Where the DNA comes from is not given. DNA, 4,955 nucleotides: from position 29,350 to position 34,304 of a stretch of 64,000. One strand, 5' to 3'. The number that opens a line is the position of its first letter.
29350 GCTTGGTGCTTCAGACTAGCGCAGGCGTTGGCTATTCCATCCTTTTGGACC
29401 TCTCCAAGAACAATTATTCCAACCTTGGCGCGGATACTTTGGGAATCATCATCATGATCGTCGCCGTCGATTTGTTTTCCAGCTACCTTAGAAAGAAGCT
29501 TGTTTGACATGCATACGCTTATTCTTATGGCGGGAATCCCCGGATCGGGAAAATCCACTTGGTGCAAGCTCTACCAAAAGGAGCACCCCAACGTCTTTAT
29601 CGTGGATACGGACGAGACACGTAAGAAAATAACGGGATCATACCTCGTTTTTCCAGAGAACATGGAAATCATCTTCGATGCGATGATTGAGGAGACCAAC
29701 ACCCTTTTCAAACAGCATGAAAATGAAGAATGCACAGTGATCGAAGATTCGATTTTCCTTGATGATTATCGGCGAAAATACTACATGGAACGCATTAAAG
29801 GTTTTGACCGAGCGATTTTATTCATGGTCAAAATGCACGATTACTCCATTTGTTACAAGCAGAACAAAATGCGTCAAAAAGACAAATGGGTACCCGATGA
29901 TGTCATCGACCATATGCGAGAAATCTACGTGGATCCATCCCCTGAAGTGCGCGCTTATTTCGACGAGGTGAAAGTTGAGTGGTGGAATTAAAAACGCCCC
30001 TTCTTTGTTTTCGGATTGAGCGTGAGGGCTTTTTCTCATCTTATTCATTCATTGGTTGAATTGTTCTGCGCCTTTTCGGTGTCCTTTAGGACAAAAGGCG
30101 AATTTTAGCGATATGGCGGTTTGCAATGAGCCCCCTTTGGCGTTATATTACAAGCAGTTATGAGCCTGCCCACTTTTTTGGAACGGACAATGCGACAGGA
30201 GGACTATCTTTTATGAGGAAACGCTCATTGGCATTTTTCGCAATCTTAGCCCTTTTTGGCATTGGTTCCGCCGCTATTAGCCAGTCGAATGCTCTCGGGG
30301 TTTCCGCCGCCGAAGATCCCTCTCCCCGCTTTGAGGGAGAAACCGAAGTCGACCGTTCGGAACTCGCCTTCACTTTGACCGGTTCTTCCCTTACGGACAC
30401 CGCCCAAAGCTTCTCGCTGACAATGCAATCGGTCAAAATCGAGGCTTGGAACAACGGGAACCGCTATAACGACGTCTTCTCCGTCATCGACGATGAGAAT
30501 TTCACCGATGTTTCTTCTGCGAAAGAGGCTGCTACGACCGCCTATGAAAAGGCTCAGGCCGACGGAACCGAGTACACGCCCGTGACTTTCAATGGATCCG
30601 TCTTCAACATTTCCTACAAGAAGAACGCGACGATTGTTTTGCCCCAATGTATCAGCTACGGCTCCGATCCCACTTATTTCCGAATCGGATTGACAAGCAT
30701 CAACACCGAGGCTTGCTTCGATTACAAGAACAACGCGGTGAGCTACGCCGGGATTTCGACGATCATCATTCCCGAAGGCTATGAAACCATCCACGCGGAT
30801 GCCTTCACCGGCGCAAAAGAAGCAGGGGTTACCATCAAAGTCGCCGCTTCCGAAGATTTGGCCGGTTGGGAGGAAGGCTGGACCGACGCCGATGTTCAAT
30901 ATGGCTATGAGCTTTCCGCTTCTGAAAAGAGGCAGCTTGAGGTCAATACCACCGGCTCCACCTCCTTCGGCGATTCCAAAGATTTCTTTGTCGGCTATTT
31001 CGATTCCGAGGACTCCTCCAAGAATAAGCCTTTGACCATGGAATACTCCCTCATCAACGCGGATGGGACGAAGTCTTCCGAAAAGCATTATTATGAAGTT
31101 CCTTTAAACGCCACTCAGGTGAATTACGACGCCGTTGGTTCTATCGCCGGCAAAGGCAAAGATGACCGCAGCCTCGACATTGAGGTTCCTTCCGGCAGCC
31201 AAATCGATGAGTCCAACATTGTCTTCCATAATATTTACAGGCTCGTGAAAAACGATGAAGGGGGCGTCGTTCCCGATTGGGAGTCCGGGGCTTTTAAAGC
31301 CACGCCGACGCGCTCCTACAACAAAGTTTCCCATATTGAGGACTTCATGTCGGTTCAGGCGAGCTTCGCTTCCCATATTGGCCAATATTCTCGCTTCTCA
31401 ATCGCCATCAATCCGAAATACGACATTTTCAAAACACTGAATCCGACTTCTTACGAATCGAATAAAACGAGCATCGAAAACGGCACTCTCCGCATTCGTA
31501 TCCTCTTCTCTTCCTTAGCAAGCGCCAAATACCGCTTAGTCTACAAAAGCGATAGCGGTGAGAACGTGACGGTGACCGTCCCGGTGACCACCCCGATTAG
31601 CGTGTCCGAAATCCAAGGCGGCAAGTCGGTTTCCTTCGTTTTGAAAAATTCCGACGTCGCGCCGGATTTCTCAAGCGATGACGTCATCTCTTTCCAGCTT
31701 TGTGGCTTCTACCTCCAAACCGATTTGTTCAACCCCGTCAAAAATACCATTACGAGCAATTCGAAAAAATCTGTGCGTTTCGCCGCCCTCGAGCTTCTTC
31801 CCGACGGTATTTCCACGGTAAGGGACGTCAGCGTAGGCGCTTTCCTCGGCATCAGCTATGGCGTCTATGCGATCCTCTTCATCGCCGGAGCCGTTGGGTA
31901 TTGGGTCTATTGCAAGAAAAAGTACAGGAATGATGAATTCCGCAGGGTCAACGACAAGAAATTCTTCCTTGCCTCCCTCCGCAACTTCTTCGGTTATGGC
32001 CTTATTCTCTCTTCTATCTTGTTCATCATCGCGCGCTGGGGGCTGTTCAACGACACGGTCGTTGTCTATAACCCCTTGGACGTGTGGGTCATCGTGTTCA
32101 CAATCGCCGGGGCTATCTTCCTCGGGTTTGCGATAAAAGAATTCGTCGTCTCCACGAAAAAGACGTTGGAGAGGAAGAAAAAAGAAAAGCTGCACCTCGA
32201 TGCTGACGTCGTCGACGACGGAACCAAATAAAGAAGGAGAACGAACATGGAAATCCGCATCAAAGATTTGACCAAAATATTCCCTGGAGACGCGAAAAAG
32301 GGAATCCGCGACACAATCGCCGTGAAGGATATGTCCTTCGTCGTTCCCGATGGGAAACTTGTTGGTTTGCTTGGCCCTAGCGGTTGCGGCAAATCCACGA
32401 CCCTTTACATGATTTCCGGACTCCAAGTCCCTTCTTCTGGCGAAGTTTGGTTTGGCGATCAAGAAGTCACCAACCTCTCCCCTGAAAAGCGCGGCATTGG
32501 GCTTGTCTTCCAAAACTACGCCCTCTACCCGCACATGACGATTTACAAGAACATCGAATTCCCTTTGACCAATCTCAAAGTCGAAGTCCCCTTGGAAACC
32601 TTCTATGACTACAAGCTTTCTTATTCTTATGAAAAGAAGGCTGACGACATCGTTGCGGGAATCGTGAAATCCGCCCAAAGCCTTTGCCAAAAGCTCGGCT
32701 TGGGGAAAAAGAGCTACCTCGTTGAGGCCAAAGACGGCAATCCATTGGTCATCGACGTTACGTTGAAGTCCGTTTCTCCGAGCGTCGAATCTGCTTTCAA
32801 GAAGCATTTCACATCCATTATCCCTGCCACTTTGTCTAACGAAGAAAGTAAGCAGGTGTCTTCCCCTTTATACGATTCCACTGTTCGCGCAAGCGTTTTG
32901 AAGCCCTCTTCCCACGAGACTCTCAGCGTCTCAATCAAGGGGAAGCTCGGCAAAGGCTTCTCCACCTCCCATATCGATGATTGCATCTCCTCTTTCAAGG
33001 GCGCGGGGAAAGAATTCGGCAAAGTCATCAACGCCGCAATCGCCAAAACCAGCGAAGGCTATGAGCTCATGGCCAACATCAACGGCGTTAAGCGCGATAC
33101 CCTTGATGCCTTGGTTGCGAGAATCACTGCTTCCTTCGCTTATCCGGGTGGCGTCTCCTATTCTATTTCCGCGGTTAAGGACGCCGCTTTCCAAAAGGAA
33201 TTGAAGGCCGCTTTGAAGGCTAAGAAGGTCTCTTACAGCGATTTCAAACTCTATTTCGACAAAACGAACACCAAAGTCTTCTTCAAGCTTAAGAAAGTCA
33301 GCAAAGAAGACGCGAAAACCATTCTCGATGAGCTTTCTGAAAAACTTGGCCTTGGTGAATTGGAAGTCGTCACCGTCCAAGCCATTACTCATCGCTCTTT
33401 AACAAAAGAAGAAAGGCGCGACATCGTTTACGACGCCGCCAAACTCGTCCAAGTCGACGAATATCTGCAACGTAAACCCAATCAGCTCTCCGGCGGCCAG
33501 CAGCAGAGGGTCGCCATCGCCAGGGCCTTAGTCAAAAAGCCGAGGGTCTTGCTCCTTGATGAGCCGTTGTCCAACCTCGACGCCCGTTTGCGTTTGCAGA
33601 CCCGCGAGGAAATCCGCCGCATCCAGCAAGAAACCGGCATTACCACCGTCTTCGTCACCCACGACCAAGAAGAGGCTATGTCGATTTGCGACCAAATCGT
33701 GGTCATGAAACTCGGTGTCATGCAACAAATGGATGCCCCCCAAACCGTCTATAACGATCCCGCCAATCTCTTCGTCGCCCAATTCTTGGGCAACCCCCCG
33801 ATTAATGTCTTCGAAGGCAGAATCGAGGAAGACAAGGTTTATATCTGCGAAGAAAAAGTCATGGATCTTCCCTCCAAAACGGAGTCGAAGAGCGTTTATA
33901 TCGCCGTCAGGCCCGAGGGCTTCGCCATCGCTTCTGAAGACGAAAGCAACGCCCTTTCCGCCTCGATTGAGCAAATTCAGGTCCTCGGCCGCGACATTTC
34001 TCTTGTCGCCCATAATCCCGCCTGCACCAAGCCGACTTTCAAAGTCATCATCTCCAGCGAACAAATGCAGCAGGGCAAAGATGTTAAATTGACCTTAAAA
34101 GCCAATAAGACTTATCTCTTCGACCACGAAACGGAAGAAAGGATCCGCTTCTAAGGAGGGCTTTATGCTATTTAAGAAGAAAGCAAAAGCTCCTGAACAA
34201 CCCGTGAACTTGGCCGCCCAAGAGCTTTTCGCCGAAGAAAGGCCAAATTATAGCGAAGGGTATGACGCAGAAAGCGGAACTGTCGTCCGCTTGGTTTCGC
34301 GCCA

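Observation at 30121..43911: Nine-gene operon linking a Mollicutes-type ABC importer to a surface nuclease and an OB-repeat lipoprotein: candidate extracellular nucleic-acid capture, cleavage and uptake system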

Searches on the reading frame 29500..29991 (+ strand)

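Call 36: search_protein_families(library=pfam, proteins=[window:29500-29991:+], max_evalue=0.001)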
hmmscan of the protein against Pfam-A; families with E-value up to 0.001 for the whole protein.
window:29500-29991:+ (163 aa): 6 families
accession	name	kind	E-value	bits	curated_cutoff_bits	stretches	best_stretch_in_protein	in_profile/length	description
PF13671.12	AAA_33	-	5.7e-10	40.1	27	1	7-142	1-139/143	AAA domain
PF13238.12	AAA_18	-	9e-06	26.6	29.4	1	8-81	1-75/128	AAA domain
PF08433.16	KTI12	-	1.7e-05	24.9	22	1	7-151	3-145/271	Chromatin associated protein KTI12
PF06414.18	Zeta_toxin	-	1.7e-05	24.8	22.3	1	6-44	17-58/199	Zeta toxin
PF13479.12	AAA_24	-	7.7e-05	23.1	27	1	8-81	5-69/195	AAA domain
PF00503.26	G-alpha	-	0.00086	19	48.8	0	7-146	23-123/333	G-protein alpha subunit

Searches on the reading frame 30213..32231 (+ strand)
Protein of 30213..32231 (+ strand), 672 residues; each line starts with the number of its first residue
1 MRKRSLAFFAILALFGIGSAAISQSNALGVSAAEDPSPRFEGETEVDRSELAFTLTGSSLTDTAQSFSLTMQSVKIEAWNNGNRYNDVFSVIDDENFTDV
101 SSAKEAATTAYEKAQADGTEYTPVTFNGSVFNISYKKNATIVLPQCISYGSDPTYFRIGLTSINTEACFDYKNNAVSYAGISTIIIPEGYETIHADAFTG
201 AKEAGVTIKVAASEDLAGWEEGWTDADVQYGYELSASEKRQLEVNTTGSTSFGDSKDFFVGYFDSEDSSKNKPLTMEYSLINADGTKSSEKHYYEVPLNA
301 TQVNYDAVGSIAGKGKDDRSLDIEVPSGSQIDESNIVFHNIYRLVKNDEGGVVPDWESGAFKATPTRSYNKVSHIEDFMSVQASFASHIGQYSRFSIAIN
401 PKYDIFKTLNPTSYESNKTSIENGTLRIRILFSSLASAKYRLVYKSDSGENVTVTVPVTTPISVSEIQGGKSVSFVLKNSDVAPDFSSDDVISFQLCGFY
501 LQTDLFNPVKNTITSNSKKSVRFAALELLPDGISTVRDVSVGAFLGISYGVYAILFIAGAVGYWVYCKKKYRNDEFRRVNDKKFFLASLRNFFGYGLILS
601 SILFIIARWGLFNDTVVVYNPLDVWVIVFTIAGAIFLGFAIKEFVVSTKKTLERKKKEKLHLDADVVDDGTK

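Call 3: search_protein_families(library=pfam, proteins=[window:30213-32231:+], max_evalue=0.01)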
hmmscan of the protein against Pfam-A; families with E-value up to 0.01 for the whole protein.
window:30213-32231:+ (672 aa): 0 families

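Call 5: search_protein_families(library=ncbifam, proteins=[window:30213-32231:+], max_evalue=0.01)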
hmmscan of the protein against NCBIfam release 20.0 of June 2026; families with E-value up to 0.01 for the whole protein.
window:30213-32231:+ (672 aa): 0 families

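Call 19: find_homologous_proteins(query=window:30213-32231:+)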
Query window:30213-32231:+ (672 aa): 21 proteins with E <= 0.001 among 8000 candidates.
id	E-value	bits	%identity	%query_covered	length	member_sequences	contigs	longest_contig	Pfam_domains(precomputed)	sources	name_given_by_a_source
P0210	0.0e+0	1480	99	100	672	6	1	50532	-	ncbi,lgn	-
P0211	0.0e+0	1262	83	100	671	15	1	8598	-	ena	-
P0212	0.0e+0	1246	82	100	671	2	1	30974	-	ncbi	-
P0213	0.0e+0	1077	71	100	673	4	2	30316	-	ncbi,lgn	-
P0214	0.0e+0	1024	68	100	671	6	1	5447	-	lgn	-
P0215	1.1e-297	1007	67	99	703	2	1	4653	-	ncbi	-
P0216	9.6e-275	931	61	100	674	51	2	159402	-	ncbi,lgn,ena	-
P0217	1.2e-241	822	57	100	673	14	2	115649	-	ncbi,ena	-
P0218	8.1e-241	819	56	100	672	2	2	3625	-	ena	-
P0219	4.6e-239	813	56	100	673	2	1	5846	-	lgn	-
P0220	3.9e-232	790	57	96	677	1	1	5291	-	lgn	-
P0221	4.3e-229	780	55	100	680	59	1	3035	-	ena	-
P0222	4.6e-215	734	52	100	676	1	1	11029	-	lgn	-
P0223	3.9e-211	721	51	100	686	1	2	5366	-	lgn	-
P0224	3.9e-191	655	47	100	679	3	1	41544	-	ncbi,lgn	-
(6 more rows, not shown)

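Call 41: predict_structure(alignment_id=A3)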
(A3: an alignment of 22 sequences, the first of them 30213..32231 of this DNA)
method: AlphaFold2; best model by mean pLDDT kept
length: 672 residues; sequences in the alignment: 22
mean_pLDDT: 79.8   pTM: 0.62
mean pLDDT of the five models: 79.8, 79.2, 77.9, 77.0, 74.4
residues with pLDDT >= 90: 173; 70-90: 387; 50-70: 51; < 50: 61
segments of 3 or more residues with pLDDT < 50: 1-37, 300-312, 664-672
pLDDT, mean of each block of 10 residues (from residue 1): 36 30 25 42 78 88 91 75 80 78 85 89 91 83 91 88 89 82 92 91 93 90 92 91 83 66 77 88 78 76 43 67 88 90 75 78 86 92 86 87 91 90 92 87 90 85 75 84 87 91 92 88 91 84 85 89 85 70 85 88 79 55 79 86 80 70 48 37
secondary structure, 60 per line:
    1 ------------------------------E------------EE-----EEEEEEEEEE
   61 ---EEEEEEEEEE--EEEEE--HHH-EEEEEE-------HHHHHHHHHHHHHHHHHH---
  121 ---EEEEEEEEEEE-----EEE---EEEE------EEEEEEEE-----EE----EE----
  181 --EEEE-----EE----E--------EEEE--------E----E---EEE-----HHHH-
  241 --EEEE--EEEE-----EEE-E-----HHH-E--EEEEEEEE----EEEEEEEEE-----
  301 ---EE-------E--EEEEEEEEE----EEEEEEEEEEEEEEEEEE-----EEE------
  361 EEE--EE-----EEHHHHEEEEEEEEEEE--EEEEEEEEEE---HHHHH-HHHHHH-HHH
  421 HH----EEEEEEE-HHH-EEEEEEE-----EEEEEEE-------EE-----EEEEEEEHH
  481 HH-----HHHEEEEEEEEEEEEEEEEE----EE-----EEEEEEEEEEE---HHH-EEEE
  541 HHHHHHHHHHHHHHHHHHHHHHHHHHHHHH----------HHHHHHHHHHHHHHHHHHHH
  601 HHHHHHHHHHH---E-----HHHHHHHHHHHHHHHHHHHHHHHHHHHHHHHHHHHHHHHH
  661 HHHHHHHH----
elements in order: E51-60 E64-73 E76-80 E87-92 H100-117 E124-134 E140-142 E146-149 E156-163 E183-186 E207-210 E228-230 H236-239 E243-246 E249-252 E258-260 E275-282 E287-295 E316-324 E329-346 E352-354 E361-363 H375-378 E379-389 E392-401 H405-409 H411-416 H418-422 E427-433 E439-445 E451-457 E472-478 H479-482 E491-507 E519-529 E537-540 H541-570 H581-611 H621-668
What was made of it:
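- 30213..32231 (+): g1: 672-aa membrane-anchored surface protein. It has an N-terminal signal or anchor, a beta-rich ectodomain and three C-terminal transmembrane helices. It belongs to no known family. AlphaFold pLDDT is 79.8, with helices at 541-570, 581-611 and 621-668 (call 41).
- Checked: g1: the AlphaFold model shows three long C-terminal helices (call 41).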

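Call 44: fold_search(model_id=the predicted structure, library=pdb)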
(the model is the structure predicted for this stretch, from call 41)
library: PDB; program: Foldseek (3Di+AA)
matches with E <= 10: 936; with E <= 0.001: 69
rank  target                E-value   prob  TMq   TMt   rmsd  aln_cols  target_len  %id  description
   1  8tuz_H                1.4e-05  0.85  0.08  0.18  20.0       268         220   11  Fab 857-2 in complex with OspA (released 2024-08-28)
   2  3lh8_B                3.6e-05  0.51  0.07  0.13  18.7       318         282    8  Crystal structure of mouse VPS26B in spacegroup P41 21 2 (released 2010-02-02)
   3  8d54_A                1.3e-04  0.57  0.07  0.16  20.0       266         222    9  anti HIV gp120/CD4 complex antibody CG10 Fab (released 2022-12-14)
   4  7u5b_H                1.4e-04  0.57  0.07  0.17  19.6       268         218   12  Structure of Human KLK5 bound to anti-KLK5 Fab (released 2022-12-14)
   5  4pyg_A                1.4e-04  0.33  0.07  0.07  20.1       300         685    9  Transglutaminase2 complexed with GTP (released 2015-02-11)
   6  9b82_H                1.5e-04  0.47  0.07  0.15  19.8       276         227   10  Crystal structure of SARS-CoV-2 receptor binding domain in complex with neutralizing antibody COVA2-15 (released 2024-12-04)
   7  2a6j_B                1.6e-04  0.41  0.07  0.16  19.4       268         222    9  Crystal structure analysis of the anti-arsonate germline antibody 36-65 (released 2006-06-13)
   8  9oaq_H                1.8e-04  0.54  0.07  0.17  19.5       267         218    9  Crystal structure of antibody Fab G001-59 from IAVI G001 human trial in complex with a germline-targeting gp120 engine (released 2025-06-25)
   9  6p67_E                2.0e-04  0.51  0.07  0.16  20.4       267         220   10  Crystal Structure of a Complex of human IL-7Ralpha with an anti-IL-7Ralpha 2B8 Fab (released 2019-09-04)
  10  6rqj_B                2.2e-04  0.84  0.12  0.13  16.4       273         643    8  Structure of human complement C5 complexed with tick inhibitors OmCI, RaCI1 and CirpT1 (released 2020-01-08)
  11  5f9o_H                2.2e-04  0.38  0.07  0.15  20.0       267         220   10  Crystal structure of broadly neutralizing VH1-46 germline-derived CD4-binding site-directed antibody CH235.09 in compl (released 2016-03-16)
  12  5f9w_B                2.4e-04  0.57  0.07  0.17  20.2       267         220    9  Crystal structure of broadly neutralizing VH1-46 germline-derived CD4-binding site-directed antibody CH235 in complex  (released 2016-03-09)
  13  7rdj_B                2.4e-04  0.51  0.07  0.16  20.3       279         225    9  Crystal structure of PCDN-16B, an anti-HIV antibody from the PCDN bnAb lineage (non-cysteinylated state) (released 2021-11-10)
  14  8oxy_A                2.5e-04  0.35  0.08  0.08  18.5       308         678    8  Transglutaminase 3 without calcium in complex with DH patient-derived Fab DH63-B02 (released 2023-10-18)
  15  8cs9_X                2.8e-04  0.47  0.08  0.09  18.4       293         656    7  Composite reconstruction of Class 1 of the erythrocyte ankyrin-1 complex (released 2022-07-20)
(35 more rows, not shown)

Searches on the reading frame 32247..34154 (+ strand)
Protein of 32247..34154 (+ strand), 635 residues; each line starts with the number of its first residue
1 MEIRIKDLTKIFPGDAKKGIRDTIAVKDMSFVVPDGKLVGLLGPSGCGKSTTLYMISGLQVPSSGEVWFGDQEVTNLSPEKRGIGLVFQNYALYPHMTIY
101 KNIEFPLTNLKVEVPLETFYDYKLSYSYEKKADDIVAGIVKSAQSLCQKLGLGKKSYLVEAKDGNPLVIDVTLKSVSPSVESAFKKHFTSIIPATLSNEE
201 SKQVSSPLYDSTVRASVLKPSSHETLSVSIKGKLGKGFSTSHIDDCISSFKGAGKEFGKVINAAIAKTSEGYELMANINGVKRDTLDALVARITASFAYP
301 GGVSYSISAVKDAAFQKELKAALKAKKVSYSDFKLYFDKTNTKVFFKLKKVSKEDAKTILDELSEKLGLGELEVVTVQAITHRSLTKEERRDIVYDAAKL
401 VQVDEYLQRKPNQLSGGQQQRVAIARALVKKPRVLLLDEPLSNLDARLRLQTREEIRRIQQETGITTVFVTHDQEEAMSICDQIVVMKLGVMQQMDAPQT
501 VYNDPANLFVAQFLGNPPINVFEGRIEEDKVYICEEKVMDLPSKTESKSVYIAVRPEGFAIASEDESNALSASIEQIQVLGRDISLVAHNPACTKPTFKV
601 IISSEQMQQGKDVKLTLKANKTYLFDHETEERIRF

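Call 3: search_protein_families(library=pfam, proteins=[window:32247-34154:+], max_evalue=0.01)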
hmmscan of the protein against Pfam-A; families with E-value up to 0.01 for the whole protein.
window:32247-34154:+ (635 aa): 4 families
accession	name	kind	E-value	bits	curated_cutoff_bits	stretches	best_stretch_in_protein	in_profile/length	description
PF00005.33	ABC_tran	-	2.8e-34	119.1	25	2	26-130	1-83/137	ABC transporter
PF13304.12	AAA_21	-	7.9e-06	26.6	27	1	365-475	220-301/304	AAA domain, putative AbiEii toxin, Type IV TA system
PF08402.16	TOBE_2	-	0.00034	21.1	21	1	552-625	1-76/76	TOBE domain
PF03215.21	Rad17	-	0.0019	18.6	23.8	1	37-105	46-114/186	Rad17 P-loop domain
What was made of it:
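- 32247..34154 (+): g2: ABC ATPase of the UgpC/MalK type with a C-terminal TOBE_2 domain. An insert of about 250 aa (roughly aa 131-379, nt 32637-33383) lies between the Q-loop and the LSGGQ signature. ABC_tran E 2.8e-34 in two stretches, and TOBE_2 (call 3).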

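Call 5: search_protein_families(library=ncbifam, proteins=[window:32247-34154:+], max_evalue=0.01)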
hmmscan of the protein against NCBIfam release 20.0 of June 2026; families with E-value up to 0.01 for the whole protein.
window:32247-34154:+ (635 aa): 187 families (the best 25 are shown)
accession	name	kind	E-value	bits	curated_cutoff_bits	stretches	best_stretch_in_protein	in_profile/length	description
NF008653.0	PRK11650.1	subfamily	3e-102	342.3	432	2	380-633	101-355/357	sn-glycerol-3-phosphate ABC transporter ATP-binding protein UgpC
TIGR03265.1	PhnT2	equivalog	6.9e-94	315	457.7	2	381-623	102-350/353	putative 2-aminoethylphosphonate ABC transporter ATP-binding protein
NF040933.2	ABC_arch_GlcV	equivalog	1.5e-93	313.5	450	2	381-625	109-357/357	glucose ABC transporter ATP-binding protein GlcV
TIGR01187.1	potA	subfamily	1.3e-87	293.9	355.6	2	382-584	69-280/325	polyamine ABC transporter ATP-binding protein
NF006987.0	PRK09452.1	equivalog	1.4e-86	290.6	482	2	383-573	117-313/378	spermidine/putrescine ABC transporter ATP-binding protein PotA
NF043075.1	MMSYN1_0197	equivalog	8.2e-85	284.7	550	2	385-621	104-335/341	spermidine/putrescine ABC transporter ATP-binding protein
NF008513.0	PRK11432.1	equivalog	1.5e-79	267.4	496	2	383-589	106-312/351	ferric ABC transporter ATP-binding protein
NF008233.0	PRK11000.1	equivalog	6.6e-77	258.8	568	2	385-628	105-356/369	maltose/maltodextrin ABC transporter ATP-binding protein MalK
TIGR00968.1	3a0106s01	subfamily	5.3e-75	252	342.75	2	383-516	100-233/237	sulfate ABC transporter ATP-binding protein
NF008105.0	PRK10851.1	equivalog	2.1e-70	237.2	502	2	394-627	117-351/362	sulfate/thiosulfate ABC transporter ATP-binding protein CysA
TIGR03258.1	PhnT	equivalog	1.1e-69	235.2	499.15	2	390-621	115-353/359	2-aminoethylphosphonate ABC transport system ATP-binding subunit PhnT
NF040840.2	tungstate_WtpC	equivalog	2.8e-69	234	440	2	382-619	99-341/347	tungstate ABC transporter ATP-binding protein WtpC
NF008621.0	PRK11607.1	equivalog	1.2e-64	218.4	613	2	383-573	119-316/377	putrescine ABC transporter ATP-binding subunit PotG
TIGR01186.1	proV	subfamily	1.1e-58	199.2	326.6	2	384-519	100-235/363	betaine/proline/choline family ABC transporter ATP-binding protein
NF040729.1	ABC_ATP_SaoA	equivalog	9.5e-49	166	360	2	3-113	2-105/248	ABC transporter ATP-binding protein SaoA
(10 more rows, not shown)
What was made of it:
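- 32247..34154 (+): The best NCBIfam match is UgpC, E 3e-102, split at profile position about 100 (call 5).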
